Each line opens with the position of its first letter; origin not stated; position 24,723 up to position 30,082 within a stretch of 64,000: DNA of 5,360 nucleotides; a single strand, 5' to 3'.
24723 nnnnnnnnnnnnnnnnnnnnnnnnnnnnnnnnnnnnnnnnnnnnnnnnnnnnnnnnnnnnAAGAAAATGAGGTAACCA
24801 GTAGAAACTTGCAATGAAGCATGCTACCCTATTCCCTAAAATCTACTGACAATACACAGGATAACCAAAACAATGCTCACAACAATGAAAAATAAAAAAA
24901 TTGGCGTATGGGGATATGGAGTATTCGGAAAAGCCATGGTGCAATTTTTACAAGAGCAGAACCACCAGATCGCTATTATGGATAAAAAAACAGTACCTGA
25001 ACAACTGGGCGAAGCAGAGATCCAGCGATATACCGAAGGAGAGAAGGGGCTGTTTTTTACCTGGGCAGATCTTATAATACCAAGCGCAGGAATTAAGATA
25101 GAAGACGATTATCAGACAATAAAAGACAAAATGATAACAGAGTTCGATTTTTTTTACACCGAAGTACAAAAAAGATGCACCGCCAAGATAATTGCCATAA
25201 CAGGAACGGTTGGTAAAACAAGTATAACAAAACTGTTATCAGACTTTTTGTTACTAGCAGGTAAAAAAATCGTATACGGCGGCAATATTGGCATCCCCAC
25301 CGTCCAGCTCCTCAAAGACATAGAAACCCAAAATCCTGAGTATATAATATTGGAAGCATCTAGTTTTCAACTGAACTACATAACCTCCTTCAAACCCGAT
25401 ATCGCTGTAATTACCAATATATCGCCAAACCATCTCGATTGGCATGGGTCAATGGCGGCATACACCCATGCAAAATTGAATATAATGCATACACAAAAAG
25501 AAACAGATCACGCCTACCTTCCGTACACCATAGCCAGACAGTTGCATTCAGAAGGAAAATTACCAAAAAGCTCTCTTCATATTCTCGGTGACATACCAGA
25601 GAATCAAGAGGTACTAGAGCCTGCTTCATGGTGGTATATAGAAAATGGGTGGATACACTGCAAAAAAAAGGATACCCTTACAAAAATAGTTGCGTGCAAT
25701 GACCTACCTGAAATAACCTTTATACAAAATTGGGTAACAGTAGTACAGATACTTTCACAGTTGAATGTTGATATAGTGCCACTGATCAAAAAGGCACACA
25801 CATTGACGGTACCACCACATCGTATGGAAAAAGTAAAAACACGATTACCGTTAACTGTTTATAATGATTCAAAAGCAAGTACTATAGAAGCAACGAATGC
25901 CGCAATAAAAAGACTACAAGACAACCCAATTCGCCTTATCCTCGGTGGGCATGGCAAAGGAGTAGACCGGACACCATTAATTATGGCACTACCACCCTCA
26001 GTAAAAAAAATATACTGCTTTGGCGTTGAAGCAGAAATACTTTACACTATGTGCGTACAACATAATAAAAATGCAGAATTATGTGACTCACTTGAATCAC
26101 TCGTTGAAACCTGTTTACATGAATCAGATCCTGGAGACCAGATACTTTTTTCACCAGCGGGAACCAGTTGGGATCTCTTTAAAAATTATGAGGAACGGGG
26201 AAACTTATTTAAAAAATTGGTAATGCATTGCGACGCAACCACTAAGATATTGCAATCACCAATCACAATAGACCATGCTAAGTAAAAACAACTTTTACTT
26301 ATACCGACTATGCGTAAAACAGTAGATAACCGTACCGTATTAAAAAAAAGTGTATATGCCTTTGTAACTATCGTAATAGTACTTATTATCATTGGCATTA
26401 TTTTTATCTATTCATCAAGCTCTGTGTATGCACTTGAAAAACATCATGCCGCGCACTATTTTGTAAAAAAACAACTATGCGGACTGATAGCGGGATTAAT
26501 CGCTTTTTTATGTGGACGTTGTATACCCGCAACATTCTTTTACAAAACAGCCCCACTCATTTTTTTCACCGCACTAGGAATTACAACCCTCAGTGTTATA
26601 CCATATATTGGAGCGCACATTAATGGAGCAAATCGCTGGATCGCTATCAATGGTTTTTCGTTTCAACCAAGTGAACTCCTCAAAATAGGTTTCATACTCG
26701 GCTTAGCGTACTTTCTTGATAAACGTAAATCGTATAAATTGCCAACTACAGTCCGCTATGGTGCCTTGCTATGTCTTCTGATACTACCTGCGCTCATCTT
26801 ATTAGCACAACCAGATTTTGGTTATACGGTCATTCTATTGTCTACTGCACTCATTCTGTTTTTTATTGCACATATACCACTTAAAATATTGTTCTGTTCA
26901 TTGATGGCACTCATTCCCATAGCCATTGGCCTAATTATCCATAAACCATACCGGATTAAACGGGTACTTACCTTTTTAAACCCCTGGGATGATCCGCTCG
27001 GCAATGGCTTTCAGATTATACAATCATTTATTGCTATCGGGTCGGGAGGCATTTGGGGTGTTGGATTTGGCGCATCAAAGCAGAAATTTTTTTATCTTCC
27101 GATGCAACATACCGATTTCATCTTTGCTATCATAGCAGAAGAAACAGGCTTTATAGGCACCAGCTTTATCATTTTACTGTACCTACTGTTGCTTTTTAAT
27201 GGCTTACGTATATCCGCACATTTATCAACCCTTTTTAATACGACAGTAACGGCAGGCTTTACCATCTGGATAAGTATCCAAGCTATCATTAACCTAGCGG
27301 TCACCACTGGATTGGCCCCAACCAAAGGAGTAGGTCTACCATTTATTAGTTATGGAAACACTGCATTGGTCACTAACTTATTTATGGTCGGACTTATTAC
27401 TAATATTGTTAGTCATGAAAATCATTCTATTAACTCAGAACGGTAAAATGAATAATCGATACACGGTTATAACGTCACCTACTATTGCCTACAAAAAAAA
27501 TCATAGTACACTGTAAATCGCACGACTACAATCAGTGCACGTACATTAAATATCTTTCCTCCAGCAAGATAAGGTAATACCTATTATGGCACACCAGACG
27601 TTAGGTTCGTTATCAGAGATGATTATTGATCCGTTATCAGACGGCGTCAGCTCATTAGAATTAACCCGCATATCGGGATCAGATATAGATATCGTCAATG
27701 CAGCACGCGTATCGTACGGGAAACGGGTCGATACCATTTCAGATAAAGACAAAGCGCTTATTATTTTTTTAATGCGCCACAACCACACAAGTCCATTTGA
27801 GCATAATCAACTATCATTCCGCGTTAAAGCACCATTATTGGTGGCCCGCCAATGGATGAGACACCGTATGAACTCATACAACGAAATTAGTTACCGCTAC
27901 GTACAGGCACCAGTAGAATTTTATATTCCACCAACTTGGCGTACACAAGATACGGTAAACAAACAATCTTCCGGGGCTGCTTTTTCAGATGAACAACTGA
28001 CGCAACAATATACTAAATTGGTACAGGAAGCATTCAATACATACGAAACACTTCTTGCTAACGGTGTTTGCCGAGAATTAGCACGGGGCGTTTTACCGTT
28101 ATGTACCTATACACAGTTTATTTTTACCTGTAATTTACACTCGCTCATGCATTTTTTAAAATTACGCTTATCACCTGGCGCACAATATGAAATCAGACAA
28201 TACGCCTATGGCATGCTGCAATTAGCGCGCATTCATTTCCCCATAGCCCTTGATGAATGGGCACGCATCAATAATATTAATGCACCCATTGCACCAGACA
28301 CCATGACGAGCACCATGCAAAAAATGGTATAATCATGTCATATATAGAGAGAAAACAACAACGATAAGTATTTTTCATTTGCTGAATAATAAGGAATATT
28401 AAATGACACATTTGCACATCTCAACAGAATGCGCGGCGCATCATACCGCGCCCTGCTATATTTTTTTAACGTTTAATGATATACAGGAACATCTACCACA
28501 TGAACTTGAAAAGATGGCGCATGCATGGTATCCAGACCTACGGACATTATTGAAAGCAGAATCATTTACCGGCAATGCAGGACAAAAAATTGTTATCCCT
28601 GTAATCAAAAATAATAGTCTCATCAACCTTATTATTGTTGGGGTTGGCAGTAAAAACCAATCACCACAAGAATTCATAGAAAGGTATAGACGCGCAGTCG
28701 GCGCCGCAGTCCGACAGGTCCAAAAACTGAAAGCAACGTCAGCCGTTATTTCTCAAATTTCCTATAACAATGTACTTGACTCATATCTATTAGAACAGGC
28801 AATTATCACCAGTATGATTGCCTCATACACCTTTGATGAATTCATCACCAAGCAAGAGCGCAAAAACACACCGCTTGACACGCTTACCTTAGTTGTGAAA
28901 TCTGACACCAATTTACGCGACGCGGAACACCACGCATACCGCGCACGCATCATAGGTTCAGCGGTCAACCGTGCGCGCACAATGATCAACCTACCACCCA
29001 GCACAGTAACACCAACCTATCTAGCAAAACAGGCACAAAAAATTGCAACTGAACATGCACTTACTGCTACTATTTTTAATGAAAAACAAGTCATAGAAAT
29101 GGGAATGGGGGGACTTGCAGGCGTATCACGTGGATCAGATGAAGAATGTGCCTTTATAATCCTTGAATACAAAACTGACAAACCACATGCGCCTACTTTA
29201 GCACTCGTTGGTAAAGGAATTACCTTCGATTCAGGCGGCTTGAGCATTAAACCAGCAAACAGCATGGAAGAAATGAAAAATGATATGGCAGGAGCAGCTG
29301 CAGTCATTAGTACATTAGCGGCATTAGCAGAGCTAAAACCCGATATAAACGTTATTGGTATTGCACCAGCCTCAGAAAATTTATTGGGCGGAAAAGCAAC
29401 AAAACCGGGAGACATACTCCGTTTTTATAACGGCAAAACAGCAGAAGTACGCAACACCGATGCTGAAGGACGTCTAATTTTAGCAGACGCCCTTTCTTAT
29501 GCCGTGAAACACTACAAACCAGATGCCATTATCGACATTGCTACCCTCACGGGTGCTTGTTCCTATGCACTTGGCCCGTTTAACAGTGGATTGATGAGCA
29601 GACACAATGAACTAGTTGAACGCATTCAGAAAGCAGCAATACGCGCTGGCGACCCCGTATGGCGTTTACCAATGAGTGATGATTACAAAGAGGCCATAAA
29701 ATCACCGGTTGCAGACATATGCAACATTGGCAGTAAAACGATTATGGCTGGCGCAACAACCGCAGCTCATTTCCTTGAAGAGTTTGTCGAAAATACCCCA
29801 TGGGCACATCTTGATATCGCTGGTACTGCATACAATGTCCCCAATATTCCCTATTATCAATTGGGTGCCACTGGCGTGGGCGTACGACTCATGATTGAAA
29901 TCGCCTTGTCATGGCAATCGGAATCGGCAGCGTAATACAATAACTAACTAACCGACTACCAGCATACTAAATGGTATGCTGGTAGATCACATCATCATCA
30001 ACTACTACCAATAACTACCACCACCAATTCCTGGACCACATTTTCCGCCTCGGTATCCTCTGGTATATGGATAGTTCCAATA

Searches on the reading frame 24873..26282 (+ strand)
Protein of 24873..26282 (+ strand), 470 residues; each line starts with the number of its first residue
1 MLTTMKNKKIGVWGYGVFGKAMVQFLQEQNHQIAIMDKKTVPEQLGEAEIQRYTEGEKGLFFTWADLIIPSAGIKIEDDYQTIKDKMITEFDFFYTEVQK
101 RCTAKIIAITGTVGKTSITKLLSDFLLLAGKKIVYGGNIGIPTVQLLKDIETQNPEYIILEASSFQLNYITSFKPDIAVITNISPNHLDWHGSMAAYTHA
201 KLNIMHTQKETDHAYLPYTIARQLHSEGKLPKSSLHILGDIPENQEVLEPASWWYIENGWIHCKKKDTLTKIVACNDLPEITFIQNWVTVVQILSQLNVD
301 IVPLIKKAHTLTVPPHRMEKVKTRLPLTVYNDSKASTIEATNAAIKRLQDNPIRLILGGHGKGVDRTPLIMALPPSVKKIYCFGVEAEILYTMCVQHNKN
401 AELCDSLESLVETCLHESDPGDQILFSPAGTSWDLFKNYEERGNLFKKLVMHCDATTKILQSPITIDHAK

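Call 43: search_protein_families(library=ncbifam, proteins=[window:24873-26282:+], max_evalue=1e-8)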
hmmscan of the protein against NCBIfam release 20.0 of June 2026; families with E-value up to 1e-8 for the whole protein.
window:24873-26282:+ (470 aa): 15 families
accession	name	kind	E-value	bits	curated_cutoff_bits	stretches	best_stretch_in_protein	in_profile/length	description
TIGR01087.1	murD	equivalog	1.5e-94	317.6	211.95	1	9-450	1-439/441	UDP-N-acetylmuramoyl-L-alanine--D-glutamate ligase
TIGR01085.1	murE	subfamily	8.8e-20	71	257.3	1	86-358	69-365/472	UDP-N-acetylmuramyl-tripeptide synthetase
NF001124.0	PRK00139.1-2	equivalog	3.2e-18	65.8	476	1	100-361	109-387/500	UDP-N-acetylmuramoyl-L-alanyl-D-glutamate--2,6-diaminopimelate ligase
NF008896.0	PRK11929.1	equivalog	6.3e-18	64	1023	1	102-322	110-350/965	bifunctional UDP-N-acetylmuramoyl-L-alanyl-D-glutamate--2,6-diaminopimelate ligase MurE/UDP-N-acetylmuramoyl-tripeptide--D-alanyl-D-alanine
NF001123.0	PRK00139.1-1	equivalog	2.8e-17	62.5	586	1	93-346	98-368/493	UDP-N-acetylmuramoyl-L-alanyl-D-glutamate--2,6-diaminopimelate ligase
TIGR01143.1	murF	subfamily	6.7e-17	61.5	288.6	1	98-357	68-331/418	UDP-N-acetylmuramoyl-tripeptide--D-alanyl-D-alanine ligase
NF053647.1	pMurD2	equivalog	8.2e-17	61.2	550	1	9-207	2-206/405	pseudomurein biosynthesis peptide ligase pMurD2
NF001126.0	PRK00139.1-4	equivalog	9.4e-16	57.4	373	1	94-216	96-235/486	UDP-N-acetylmuramoyl-L-alanyl-D-glutamate--2,6-diaminopimelate ligase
TIGR01082.1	murC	equivalog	1.4e-13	50.7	335.1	1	24-211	17-204/449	UDP-N-acetylmuramate--L-alanine ligase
NF053645.1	pMurC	equivalog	7e-12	44.8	560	1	15-209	7-214/492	pseudomurein biosynthesis peptide ligase pMurC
NF053646.1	pMurD1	equivalog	1.3e-10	40.5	610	1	20-207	32-218/465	pseudomurein biosynthesis peptide ligase pMurD1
NF033197.0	F430_CfbE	equivalog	2.6e-09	36.5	250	0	99-361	94-353/430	coenzyme F430 synthase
NF010628.0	PRK14022.1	equivalog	3.2e-09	36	536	0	105-209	112-237/483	UDP-N-acetylmuramoyl-L-alanyl-D-glutamate--L-lysine ligase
NF008041.0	PRK10773.1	equivalog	3.3e-09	36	551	1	89-208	85-209/453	UDP-N-acetylmuramoyl-tripeptide--D-alanyl-D-alanine ligase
NF008897.0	PRK11930.1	equivalog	9.1e-09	33.9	804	0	97-350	100-354/822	bifunctional UDP-N-acetylmuramoyl-tripeptide:D-alanyl-D-alanine ligase/alanine racemase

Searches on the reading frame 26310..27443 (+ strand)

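Call 43: search_protein_families(library=ncbifam, proteins=[window:26310-27443:+], max_evalue=1e-8)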
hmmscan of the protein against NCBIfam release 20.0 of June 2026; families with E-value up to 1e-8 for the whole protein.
window:26310-27443:+ (378 aa): 6 families
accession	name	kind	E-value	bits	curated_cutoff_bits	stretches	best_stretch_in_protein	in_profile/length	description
TIGR02614.1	ftsW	equivalog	1.4e-106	356.6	337.5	1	17-369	3-356/357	putative lipid II flippase FtsW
TIGR02615.1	spoVE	exception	3.7e-96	322.7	448.8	1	16-366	2-352/354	stage V sporulation protein E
TIGR02210.1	rodA_shape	equivalog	9.7e-89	297.9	336.7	1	17-370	3-356/357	rod shape-determining protein RodA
NF008042.0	PRK10774.1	equivalog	4.3e-64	217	493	1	18-359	39-381/405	cell division protein FtsW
NF008060.0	PRK10794.1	equivalog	2.2e-55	188.1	590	1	12-370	7-363/370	peptidoglycan glycosyltransferase MrdB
NF037961.1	RodA_shape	subfamily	3.3e-37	128.8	150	2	233-359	273-400/415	rod shape-determining protein RodA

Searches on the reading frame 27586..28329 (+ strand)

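Call 43: search_protein_families(library=ncbifam, proteins=[window:27586-28329:+], max_evalue=1e-8)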
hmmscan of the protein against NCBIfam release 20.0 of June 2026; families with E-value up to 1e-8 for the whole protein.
window:27586-28329:+ (248 aa): 1 family
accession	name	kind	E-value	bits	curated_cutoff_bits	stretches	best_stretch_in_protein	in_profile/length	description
TIGR02170.1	thyX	equivalog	7.7e-55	185.7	87.9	1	31-221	13-207/211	FAD-dependent thymidylate synthase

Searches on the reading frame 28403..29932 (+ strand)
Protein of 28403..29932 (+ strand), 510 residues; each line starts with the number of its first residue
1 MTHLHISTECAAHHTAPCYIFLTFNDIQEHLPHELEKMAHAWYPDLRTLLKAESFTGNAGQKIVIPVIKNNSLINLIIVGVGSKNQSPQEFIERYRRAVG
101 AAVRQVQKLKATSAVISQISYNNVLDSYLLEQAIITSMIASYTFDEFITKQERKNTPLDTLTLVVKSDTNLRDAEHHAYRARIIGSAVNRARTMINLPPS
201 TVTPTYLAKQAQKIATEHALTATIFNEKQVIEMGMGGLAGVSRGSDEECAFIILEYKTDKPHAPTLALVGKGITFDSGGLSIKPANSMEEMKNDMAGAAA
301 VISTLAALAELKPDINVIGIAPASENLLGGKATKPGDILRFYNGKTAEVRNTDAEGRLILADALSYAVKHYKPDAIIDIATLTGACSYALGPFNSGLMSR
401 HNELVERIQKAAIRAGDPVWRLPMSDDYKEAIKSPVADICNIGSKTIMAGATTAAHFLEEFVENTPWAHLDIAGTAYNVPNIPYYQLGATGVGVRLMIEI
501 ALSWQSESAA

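Call 43: search_protein_families(library=ncbifam, proteins=[window:28403-29932:+], max_evalue=1e-8)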
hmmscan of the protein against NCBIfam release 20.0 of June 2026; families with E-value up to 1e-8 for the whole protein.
window:28403-29932:+ (510 aa): 13 families
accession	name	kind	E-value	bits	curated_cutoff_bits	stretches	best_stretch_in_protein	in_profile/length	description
NF002083.0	PRK00913.3-5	equivalog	7.3e-141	470.4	468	1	46-501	37-487/492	leucyl aminopeptidase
NF002073.0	PRK00913.1-2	equivalog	7.6e-138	460.5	432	1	36-503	42-500/505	leucyl aminopeptidase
NF002074.0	PRK00913.1-4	equivalog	1.1e-135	453.3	415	1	31-498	28-487/496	leucyl aminopeptidase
NF002076.0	PRK00913.2-3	equivalog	5.7e-123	411.6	491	1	20-502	18-491/494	leucyl aminopeptidase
NF002082.0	PRK00913.3-4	equivalog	1.1e-122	410.4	552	1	53-504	46-503/504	leucyl aminopeptidase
NF002077.0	PRK00913.2-4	equivalog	1.7e-121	406.7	471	1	29-497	28-491/501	leucyl aminopeptidase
NF002075.0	PRK00913.2-2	equivalog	2.1e-117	393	468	1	48-497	50-492/502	leucyl aminopeptidase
NF002072.0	PRK00913.1-1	equivalog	8.5e-109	364.4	826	1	46-500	43-491/502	leucyl aminopeptidase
NF002081.0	PRK00913.3-3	equivalog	2.8e-107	359.5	485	1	92-500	68-477/485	leucyl aminopeptidase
NF002080.0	PRK00913.3-2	equivalog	3.7e-97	326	475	1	123-476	72-423/447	leucyl aminopeptidase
NF002078.0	PRK00913.2-5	equivalog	6.2e-85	285.6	622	1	53-499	49-492/500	leucyl aminopeptidase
NF003450.0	PRK05015.1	equivalog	9.1e-81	271.7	437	1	171-499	92-423/429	aminopeptidase PepB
NF002079.0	PRK00913.3-1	equivalog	1.8e-75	254.5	1013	1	174-496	160-484/496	leucyl aminopeptidase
